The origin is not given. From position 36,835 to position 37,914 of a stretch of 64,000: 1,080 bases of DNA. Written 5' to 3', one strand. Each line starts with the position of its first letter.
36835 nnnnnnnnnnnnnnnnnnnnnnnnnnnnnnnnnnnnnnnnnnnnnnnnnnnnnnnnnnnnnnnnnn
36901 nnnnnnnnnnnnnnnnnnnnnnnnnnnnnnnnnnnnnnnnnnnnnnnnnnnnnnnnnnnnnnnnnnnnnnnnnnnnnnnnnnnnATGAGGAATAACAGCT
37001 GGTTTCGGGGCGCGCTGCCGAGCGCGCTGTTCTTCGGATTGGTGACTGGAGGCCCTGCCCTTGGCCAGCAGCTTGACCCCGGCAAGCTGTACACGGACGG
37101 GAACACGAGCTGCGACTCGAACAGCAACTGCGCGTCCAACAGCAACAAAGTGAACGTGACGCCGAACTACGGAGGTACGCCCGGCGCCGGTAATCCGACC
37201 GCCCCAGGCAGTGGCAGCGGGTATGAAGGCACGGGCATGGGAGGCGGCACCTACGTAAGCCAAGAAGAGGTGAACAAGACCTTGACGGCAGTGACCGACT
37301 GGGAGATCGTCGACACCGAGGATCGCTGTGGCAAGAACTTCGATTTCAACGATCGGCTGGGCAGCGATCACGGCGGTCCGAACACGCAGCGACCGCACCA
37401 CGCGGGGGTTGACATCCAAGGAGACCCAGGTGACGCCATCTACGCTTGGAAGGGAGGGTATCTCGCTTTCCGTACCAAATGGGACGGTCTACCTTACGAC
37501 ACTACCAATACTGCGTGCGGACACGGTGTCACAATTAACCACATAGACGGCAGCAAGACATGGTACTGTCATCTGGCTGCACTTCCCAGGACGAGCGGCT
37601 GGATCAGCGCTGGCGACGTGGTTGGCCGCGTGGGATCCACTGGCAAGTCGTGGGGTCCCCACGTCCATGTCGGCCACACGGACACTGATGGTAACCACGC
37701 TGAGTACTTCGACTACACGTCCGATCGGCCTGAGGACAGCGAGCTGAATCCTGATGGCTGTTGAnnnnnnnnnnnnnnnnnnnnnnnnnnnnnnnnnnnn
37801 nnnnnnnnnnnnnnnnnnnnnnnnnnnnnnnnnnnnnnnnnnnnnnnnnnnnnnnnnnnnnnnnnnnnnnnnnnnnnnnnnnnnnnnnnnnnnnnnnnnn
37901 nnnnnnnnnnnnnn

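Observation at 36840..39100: Lower-GC islet: secreted M23 peptidase plus secreted beta-propeller-like partner behind a near-consensus promoter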

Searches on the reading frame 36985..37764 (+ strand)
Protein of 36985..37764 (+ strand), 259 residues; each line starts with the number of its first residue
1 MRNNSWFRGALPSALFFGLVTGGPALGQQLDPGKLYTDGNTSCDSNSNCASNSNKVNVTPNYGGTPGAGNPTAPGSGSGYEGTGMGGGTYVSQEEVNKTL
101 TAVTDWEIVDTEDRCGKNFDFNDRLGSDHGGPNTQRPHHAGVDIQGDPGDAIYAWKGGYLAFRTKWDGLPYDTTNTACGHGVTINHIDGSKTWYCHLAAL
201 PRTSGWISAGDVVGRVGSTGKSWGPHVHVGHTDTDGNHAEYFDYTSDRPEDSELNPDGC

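Call 4: search_protein_families(library=pfam, proteins=[window:36985-37764:+], max_evalue=0.01)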
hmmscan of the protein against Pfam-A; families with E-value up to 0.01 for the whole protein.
window:36985-37764:+ (259 aa): 1 family
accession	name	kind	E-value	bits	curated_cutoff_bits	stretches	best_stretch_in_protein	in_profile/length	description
PF01551.29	Peptidase_M23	-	1.3e-14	54.6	28.7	1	138-231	2-87/96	Peptidase family M23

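Call 5: search_protein_families(library=ncbifam, proteins=[window:36985-37764:+], max_evalue=1)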
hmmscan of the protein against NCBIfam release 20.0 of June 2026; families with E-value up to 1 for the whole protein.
window:36985-37764:+ (259 aa): 9 families
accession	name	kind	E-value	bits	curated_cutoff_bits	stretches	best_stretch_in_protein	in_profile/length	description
NF052336.1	PdgHdaseHSB100310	equivalog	2.4e-11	43.6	500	1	122-231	40-141/316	peptidoglycan hydrolase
NF052530.1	Heli_ShapePgp3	exception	9.6e-06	24.9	300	1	138-231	166-251/270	peptidoglycan metallopeptidase Pgp3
NF008652.0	PRK11649.1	equivalog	0.00045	19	341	1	175-229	340-395/439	murein DD-endopeptidase MepM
NF053825.1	PdgNdpepShyA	equivalog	0.00064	18.5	700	1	178-229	326-378/425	peptidoglycan DD-endopeptidase ShyA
NF053824.1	PdgNdpepShyC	equivalog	0.0011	18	700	1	173-229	321-378/429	peptidoglycan DD-endopeptidase ShyC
NF002018.0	PRK00823.1-3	equivalog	0.12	12.4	108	1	91-123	6-38/98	4a-hydroxytetrahydrobiopterin dehydratase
NF002019.0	PRK00823.1-4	equivalog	0.14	12.2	137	1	90-123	21-54/116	4a-hydroxytetrahydrobiopterin dehydratase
NF052529.1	PG_M23_Pgp6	exception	0.15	10.7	600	1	171-230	358-418/452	peptidoglycan metallopeptidase Pgp6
NF050804.1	CellDivDipMCaul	equivalog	0.21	10.3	900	1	178-228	559-610/634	cell division endopeptidase DipM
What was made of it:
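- On TolB / PD40 beta-propeller repeat family: No Pfam or NCBIfam family at E <= 0.01 or E <= 1 respectively (calls 4, 5).
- NCBIfam gives weak similarity to the shape and division endopeptidases Pgp3, MepM, ShyA and DipM (call 5). All NCBIfam hits fall far below their curated cut-offs (call 5).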

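Call 8: find_homologous_proteins(query=window:36985-37764:+, max_evalue=0.001)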
Query window:36985-37764:+ (259 aa): 7 proteins with E <= 0.001 among 332 candidates.
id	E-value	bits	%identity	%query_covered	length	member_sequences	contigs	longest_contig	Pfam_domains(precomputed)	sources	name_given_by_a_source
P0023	7.0e-179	612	100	100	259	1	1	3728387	PF01551.30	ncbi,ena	-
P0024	3.3e-72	262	63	74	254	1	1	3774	PF01551.30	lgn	-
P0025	2.1e-66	243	61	74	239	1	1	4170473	PF01551.30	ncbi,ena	-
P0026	4.6e-59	219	47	100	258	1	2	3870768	PF01551.30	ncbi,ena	-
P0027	3.7e-47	180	62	55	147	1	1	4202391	PF01551.30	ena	-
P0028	4.2e-20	91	40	61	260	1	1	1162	PF01551.30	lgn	-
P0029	5.1e-16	77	63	33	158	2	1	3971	-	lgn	-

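Call 25: search_solved_structures(query=window:36985-37764:+, max_evalue=0.001, show_alignments=2)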
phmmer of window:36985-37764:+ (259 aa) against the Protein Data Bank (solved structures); distinct sequences matched with E-value up to 0.001: 15.
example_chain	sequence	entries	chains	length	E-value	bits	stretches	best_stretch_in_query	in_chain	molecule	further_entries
3slu_A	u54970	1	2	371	5e-10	42.8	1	139-229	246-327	M23 peptidase domain protein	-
6muk_A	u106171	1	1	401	5.6e-10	42.6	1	139-229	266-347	Peptidase M23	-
5kvp_A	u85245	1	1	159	1.3e-07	34.9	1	136-235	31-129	Zoocin A endopeptidase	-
9m7n_A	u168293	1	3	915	2.3e-06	30.8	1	139-233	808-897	Gp16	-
5j1l_A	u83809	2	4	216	3.5e-06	30.2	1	138-229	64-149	ToxR-activated gene (TagE)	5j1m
4rny_A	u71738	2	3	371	1e-05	28.7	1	135-230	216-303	Conserved hypothetical secreted protein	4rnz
6jmx_A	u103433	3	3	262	3.4e-05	26.9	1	120-245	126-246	Peptidase M23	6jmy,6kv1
2hsi_A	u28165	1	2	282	0.00011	25.3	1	179-230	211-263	Putative peptidase M23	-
4qp5_A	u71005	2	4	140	0.00059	22.9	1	175-230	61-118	Lysostaphin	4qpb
6jn7_A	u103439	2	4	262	0.00078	22.5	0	120-245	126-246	Peptidase M23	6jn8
6jn0_A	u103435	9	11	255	0.00082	22.4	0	120-245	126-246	Peptidase M23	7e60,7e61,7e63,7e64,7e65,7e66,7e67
6jn1_A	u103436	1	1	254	0.00083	22.4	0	120-245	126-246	Peptidase M23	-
6jmz_A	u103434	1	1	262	0.00083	22.4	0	120-245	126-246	Peptidase M23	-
2b44_A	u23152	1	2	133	0.0009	22.3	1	174-231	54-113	Glycyl-glycine endopeptidase lytM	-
2b0p_A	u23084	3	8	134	0.00091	22.3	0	174-231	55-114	Glycyl-glycine endopeptidase lytM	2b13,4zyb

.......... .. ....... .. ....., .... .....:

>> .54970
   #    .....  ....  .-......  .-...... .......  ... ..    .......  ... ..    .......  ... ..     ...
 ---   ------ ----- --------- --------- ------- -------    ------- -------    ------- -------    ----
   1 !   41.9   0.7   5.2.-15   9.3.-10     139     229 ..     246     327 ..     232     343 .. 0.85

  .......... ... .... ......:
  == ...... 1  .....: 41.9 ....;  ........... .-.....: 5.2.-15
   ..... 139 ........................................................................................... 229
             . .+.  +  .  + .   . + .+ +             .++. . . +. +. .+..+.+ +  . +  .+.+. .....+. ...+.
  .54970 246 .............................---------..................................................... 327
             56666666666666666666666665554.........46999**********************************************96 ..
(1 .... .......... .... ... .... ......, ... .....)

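Call 42: search_protein_families(library=pfam, proteins=[P0029], max_evalue=0.01)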
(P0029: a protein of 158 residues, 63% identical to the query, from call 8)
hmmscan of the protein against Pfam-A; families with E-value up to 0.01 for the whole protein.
P0029 (158 aa): 0 families

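Call 49: search_protein_families(library=phrogs, proteins=[window:36985-37764:+], max_evalue=0.01)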
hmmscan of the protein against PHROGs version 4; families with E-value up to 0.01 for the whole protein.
window:36985-37764:+ (259 aa): 14 families
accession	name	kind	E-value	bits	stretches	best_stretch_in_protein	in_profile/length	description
phrog_7767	-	other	3.1e-13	50.9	1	135-246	16-120/194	metallo-endopeptidase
phrog_6700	-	lysis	9.1e-13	47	1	131-240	2618-2719/2898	endolysin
phrog_4070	-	tail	1.8e-09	37.3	1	116-244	602-726/989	tail length tape measure protein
phrog_28672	-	other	2.8e-08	33.8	1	173-230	314-372/397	metallo-endopeptidase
phrog_14988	-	other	4.8e-08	34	1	138-228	32-123/272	peptidase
phrog_10030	-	tail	1.2e-06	27.1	1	136-230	1911-2004/2105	tail length tape measure protein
phrog_1067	-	head and packaging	1.1e-05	25.2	1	134-232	757-845/991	minor head protein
phrog_33207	-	other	2.6e-05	25.2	1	136-239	25-123/240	metallo-endopeptidase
phrog_167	-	tail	8.6e-05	21.4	1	86-237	1199-1301/1555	tail length tape measure protein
phrog_3578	-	lysis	0.00028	21.4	1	135-229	232-334/405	endolysin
phrog_23188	-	tail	0.00041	17.9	1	130-229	3145-3247/5002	tail length tape measure protein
phrog_8537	-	unknown function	0.0018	18.6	1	173-229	41-98/384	-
phrog_16615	-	other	0.0029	17.5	1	138-229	418-502/529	peptidase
phrog_37190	-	other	0.0039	17.7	1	137-231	139-225/244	peptidase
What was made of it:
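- The M23 domain resembles those in phage endolysins and tape-measure proteins (call 49).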

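Call 50: search_protein_families(library=padloc, proteins=[window:36985-37764:+], max_evalue=0.01)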
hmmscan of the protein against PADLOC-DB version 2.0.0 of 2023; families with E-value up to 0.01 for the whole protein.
window:36985-37764:+ (259 aa): 0 families

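Call 64: predict_structure(alignment_id=A2)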
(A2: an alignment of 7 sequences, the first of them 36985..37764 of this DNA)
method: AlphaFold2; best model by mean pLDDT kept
length: 259 residues; sequences in the alignment: 7
mean_pLDDT: 41.4   pTM: 0.41
mean pLDDT of the five models: 41.4, 40.3, 39.4, 34.8, 33.0
residues with pLDDT >= 90: 0; 70-90: 25; 50-70: 54; < 50: 180
segments of 3 or more residues with pLDDT < 50: 1-139, 162-178, 200-203, 242-259
pLDDT, mean of each block of 10 residues (from residue 1): 35 36 26 26 32 24 23 23 22 32 28 29 27 35 62 67 40 42 74 68 58 65 62 63 37 39
secondary structure, 60 per line:
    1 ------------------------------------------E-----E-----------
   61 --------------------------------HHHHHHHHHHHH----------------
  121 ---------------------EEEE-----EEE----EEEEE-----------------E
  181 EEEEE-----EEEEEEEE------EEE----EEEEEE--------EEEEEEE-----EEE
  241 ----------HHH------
elements in order: H93-104 E142-145 E151-153 E158-162 E180-185 E191-198 E205-207 E212-217 E226-232 E238-240
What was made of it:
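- Tried and rejected: M23 ALONE: The AlphaFold model from a 7-sequence alignment gave pLDDT 41 and was discarded (call 64).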

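Call 77: find_encoding_contigs(protein=P0029, flank=5000, max_places=3)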
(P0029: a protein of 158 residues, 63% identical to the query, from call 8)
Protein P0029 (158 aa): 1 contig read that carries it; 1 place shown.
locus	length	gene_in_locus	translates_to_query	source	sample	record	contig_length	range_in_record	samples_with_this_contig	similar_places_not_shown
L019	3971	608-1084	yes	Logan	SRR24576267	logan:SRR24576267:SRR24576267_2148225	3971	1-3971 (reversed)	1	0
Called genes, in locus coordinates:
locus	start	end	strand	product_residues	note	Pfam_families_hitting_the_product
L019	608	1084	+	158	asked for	-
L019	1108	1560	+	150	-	-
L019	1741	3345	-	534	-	PF00884:Sulfatase, PF01663:Phosphodiest, PF16347:SGSH_C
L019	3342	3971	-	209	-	?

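Call 78: find_encoding_contigs(protein=P0024, flank=5000, max_places=3)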
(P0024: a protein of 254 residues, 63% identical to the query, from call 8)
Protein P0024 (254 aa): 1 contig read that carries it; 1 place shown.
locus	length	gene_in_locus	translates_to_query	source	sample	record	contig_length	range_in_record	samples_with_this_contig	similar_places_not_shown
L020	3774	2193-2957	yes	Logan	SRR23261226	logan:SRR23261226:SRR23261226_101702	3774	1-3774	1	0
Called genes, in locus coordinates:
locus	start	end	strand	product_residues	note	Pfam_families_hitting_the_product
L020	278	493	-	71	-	-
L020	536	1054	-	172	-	-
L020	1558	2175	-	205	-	-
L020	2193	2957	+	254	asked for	PF01551:Peptidase_M23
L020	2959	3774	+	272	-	?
